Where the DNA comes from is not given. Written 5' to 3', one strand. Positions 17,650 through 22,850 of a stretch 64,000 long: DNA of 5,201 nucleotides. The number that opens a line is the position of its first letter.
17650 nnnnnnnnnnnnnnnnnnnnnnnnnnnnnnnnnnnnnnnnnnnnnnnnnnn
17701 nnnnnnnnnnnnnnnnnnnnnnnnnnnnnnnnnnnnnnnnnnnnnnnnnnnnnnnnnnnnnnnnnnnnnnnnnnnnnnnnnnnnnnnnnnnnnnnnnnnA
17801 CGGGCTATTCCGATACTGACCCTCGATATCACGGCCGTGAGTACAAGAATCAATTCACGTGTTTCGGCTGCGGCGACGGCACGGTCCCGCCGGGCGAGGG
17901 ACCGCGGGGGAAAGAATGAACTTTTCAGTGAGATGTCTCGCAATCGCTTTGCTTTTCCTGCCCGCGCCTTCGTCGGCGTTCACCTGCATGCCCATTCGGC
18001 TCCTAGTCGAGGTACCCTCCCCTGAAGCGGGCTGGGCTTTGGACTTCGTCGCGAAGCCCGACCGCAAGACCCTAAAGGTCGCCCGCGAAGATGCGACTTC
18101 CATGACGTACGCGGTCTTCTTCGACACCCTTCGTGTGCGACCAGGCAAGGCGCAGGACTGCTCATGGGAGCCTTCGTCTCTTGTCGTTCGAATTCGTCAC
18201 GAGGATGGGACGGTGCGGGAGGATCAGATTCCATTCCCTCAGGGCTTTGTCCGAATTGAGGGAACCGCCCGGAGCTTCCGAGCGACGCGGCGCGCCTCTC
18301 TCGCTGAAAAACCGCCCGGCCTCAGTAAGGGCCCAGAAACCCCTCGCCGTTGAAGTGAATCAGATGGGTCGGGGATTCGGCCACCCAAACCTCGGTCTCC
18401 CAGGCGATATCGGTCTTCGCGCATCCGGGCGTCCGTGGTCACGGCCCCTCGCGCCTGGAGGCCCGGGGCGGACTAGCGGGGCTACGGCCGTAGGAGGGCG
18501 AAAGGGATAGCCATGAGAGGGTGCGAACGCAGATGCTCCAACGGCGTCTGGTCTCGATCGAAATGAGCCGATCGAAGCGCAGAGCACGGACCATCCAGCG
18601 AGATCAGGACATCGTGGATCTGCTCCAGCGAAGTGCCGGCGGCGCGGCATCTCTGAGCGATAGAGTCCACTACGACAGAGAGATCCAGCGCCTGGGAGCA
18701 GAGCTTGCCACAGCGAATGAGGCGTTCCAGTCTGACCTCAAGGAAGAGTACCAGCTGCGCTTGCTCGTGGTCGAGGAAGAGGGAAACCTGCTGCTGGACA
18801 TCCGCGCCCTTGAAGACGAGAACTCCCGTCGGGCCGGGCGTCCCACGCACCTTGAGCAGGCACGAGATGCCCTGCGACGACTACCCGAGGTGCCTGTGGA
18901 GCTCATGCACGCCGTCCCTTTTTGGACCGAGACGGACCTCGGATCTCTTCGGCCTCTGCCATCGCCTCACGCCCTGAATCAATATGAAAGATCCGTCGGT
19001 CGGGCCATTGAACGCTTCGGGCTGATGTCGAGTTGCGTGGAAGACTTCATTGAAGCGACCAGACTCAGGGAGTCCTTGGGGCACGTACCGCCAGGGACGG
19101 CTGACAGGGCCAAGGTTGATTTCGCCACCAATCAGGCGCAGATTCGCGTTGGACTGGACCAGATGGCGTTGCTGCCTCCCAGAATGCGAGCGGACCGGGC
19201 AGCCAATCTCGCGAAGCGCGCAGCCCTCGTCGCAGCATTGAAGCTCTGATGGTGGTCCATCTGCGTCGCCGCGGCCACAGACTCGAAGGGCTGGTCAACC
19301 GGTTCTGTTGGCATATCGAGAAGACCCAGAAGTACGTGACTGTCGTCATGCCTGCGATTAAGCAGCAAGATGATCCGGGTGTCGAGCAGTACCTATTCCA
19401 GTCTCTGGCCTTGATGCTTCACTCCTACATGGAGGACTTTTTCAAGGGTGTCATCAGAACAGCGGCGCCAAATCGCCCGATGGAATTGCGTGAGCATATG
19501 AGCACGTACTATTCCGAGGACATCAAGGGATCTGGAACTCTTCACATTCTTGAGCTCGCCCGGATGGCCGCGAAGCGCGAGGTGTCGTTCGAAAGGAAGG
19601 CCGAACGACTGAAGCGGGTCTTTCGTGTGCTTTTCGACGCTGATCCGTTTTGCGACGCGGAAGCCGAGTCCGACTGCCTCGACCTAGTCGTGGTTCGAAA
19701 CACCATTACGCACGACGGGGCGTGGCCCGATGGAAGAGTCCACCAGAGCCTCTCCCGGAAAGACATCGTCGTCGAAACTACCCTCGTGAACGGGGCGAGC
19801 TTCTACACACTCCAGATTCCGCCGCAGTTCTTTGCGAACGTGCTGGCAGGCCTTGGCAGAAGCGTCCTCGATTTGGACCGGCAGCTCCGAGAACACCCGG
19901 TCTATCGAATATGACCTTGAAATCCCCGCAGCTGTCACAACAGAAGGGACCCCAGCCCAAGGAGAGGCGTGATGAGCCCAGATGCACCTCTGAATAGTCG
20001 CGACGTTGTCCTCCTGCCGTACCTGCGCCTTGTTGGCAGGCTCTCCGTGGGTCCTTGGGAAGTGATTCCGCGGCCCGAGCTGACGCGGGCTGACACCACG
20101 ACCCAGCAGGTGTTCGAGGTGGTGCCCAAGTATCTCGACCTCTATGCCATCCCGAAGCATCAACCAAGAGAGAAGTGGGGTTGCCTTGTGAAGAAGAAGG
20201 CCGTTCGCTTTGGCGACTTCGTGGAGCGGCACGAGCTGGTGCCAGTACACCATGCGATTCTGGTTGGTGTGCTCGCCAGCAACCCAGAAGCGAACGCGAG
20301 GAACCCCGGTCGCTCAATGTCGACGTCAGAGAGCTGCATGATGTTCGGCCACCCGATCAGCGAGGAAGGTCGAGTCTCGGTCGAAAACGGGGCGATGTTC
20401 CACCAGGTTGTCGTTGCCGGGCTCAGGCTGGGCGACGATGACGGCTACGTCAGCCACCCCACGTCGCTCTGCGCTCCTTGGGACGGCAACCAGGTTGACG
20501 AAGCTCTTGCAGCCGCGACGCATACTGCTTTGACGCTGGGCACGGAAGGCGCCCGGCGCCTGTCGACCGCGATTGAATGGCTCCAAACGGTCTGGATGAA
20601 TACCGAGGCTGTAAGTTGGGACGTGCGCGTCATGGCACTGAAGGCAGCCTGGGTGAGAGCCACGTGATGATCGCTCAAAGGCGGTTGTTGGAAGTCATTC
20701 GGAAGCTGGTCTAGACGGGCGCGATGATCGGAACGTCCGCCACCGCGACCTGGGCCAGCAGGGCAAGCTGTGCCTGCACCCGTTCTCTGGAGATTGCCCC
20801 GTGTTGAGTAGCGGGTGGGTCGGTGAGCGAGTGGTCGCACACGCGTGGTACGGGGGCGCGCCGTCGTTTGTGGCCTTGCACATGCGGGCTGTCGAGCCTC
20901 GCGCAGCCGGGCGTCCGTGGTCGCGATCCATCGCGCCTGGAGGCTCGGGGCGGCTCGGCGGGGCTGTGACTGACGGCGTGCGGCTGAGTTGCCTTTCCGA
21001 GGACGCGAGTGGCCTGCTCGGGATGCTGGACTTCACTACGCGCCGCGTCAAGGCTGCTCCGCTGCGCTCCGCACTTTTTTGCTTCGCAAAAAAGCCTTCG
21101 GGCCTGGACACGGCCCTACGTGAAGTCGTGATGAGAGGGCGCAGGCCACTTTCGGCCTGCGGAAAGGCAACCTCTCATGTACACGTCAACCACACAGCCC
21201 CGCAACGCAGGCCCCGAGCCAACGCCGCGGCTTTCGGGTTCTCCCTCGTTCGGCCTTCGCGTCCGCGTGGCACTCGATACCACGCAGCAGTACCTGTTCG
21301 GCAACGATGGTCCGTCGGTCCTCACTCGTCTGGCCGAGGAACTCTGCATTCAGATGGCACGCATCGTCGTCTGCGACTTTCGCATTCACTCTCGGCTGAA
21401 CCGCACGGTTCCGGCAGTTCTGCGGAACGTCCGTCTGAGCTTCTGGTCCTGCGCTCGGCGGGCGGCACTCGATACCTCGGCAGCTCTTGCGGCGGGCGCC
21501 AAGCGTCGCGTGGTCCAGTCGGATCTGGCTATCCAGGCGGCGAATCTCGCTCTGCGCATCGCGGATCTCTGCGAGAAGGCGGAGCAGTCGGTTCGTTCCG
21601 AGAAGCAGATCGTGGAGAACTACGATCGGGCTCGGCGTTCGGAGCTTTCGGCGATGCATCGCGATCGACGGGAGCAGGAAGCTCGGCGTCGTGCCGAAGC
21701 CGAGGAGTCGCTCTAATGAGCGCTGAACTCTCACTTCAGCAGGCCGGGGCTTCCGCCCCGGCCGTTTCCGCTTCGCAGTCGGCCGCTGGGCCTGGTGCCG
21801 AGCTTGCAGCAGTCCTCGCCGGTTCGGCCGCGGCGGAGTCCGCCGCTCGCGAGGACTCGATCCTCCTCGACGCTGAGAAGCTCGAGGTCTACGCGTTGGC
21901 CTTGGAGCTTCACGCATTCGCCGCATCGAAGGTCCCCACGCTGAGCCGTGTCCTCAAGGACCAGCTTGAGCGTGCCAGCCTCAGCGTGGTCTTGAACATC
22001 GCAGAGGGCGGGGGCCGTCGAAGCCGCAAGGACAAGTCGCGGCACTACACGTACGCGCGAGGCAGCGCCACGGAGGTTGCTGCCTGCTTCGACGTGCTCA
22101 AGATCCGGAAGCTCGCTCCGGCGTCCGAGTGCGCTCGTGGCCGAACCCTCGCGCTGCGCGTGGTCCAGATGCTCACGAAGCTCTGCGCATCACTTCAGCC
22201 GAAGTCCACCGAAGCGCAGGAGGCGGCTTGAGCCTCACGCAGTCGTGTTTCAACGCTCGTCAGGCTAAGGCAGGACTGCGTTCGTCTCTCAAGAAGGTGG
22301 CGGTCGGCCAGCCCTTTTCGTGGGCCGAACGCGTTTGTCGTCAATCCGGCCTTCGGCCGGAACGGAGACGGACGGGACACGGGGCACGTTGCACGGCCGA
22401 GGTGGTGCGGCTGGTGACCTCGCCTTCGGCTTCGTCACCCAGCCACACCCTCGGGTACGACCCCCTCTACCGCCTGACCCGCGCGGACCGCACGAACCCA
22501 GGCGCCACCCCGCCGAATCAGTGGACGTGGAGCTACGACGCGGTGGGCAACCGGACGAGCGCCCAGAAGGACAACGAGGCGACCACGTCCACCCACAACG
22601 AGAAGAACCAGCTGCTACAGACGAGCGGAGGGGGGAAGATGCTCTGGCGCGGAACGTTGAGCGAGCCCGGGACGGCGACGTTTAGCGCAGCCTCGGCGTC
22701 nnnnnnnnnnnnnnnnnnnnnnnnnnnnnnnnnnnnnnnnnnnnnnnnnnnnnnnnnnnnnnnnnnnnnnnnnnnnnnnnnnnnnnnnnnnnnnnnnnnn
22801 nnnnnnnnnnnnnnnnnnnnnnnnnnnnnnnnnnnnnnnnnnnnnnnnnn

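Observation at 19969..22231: Avd-like four-helix-bundle gene without a reverse transcriptase, coupled to an unknown gene (D), plus unknown gene C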

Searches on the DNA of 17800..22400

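Call 10: search_rna_families(source=window, start=17800, end=22400, threshold=evalue, max_evalue=5)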
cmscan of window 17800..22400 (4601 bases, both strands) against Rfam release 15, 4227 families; matches with E-value up to 5: 0.
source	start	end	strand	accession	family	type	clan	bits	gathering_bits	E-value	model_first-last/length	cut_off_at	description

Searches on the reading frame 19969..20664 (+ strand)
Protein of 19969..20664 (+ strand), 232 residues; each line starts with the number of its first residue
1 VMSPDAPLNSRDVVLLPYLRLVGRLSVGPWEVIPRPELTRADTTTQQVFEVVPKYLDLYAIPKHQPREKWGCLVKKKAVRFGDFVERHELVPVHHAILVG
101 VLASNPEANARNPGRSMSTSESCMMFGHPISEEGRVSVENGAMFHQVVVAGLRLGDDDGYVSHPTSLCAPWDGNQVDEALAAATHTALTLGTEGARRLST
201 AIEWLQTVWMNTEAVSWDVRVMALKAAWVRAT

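Call 3: search_protein_families(library=pfam, proteins=[window:19969-20664:+], max_evalue=1)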
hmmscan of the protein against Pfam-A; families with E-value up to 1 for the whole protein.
window:19969-20664:+ (232 aa): 0 families

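Call 4: search_protein_families(library=ncbifam, proteins=[window:19969-20664:+], max_evalue=1)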
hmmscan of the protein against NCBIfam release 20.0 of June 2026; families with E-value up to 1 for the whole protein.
window:19969-20664:+ (232 aa): 0 families

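Call 27: search_protein_families(library=padloc, proteins=[window:19969-20664:+], max_evalue=1)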
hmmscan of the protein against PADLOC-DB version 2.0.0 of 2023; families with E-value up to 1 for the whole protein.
window:19969-20664:+ (232 aa): 0 families

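Call 28: search_protein_families(library=phrogs, proteins=[window:19969-20664:+], max_evalue=1)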
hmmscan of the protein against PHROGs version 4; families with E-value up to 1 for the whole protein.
window:19969-20664:+ (232 aa): 2 families
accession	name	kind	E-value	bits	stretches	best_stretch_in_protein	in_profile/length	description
phrog_30122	-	unknown function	0.17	12.8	1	167-223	20-75/83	-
phrog_18843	-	tail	0.17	11.9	1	69-194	90-204/312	tail assembly chaperone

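Call 44: find_homologous_proteins(query=window:19969-20664:+, max_evalue=0.01)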
Query window:19969-20664:+ (232 aa): 4 proteins with E <= 0.01 among 803 candidates.
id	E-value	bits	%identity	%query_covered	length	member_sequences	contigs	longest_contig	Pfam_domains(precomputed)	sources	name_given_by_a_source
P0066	1.5e-153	527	100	100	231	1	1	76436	-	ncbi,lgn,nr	ncbi:MAG: hypothetical protein K1Y01_20210 [Vicinamibacteria bacterium]|nr:hypothetical protein [Vic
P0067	1.1e-29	121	32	94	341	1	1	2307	-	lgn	-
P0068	8.2e-26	109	89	27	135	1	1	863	-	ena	-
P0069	1.3e-8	53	35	47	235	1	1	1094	-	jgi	jgi:hypothetical protein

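Call 47: find_encoding_contigs(protein=P0066, flank=10000, max_places=3)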
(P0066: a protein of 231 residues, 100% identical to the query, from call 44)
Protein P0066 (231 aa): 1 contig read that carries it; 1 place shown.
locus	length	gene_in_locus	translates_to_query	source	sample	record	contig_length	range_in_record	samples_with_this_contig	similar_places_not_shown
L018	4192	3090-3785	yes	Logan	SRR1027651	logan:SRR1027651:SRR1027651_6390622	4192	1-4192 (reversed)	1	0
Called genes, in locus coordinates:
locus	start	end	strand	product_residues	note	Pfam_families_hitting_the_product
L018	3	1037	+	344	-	?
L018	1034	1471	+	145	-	-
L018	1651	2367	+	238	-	-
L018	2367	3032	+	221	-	-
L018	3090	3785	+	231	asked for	-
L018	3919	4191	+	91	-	?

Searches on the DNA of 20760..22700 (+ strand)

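Call 63: search_dna_similar(query=window:20760-22460:+, collection=plasmids, mode=distant)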
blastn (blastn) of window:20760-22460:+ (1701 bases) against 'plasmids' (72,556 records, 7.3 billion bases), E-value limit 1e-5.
No match.

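Call 66: search_rna_families(source=window, start=22150, end=22700, threshold=evalue, max_evalue=10)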
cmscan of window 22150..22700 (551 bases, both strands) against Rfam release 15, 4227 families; matches with E-value up to 10: 2.
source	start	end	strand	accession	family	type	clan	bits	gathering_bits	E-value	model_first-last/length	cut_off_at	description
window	22347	22441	+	RF02239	asX6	Gene; sRNA;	-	15.9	50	4.1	1-93/93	no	Xanthomonas sRNA asX6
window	22154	22230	-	RF02246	Six3os1_1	Gene; lncRNA;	-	11.3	50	5.8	1-87/87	no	Six3os1 conserved region 1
